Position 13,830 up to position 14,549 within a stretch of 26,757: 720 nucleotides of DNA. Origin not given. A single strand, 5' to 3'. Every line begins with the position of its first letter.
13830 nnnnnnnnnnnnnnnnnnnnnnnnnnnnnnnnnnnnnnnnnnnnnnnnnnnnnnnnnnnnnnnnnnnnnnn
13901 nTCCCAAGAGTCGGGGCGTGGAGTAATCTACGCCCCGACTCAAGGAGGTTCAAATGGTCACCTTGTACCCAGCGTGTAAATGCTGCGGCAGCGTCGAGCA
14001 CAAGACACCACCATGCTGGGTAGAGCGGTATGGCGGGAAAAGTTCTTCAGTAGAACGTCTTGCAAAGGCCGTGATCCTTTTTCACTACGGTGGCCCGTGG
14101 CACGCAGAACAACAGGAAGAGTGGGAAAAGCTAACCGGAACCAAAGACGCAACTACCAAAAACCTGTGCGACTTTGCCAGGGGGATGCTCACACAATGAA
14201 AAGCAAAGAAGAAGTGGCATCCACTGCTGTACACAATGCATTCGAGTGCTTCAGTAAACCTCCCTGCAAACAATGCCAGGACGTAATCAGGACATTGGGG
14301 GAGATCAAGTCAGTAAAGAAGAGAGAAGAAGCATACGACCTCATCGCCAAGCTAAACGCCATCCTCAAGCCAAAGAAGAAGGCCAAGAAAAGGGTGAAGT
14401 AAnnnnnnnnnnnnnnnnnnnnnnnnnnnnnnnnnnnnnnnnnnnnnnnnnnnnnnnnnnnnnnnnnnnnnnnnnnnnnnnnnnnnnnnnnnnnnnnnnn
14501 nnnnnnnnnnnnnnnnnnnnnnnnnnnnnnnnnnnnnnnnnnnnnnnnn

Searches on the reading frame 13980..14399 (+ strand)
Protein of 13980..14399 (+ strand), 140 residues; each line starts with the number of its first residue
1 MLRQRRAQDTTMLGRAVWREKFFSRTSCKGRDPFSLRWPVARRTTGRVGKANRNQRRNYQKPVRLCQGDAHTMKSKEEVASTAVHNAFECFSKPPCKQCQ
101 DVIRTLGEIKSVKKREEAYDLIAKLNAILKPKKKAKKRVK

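Call 13: search_protein_families(library=pfam, proteins=[window:13980-14399:+], max_evalue=0.01)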
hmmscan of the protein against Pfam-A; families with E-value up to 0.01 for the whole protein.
window:13980-14399:+ (140 aa): 0 families

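Call 14: search_protein_families(library=phrogs, proteins=[window:13980-14399:+], max_evalue=0.01)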
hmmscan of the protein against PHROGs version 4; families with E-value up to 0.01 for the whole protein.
window:13980-14399:+ (140 aa): 0 families
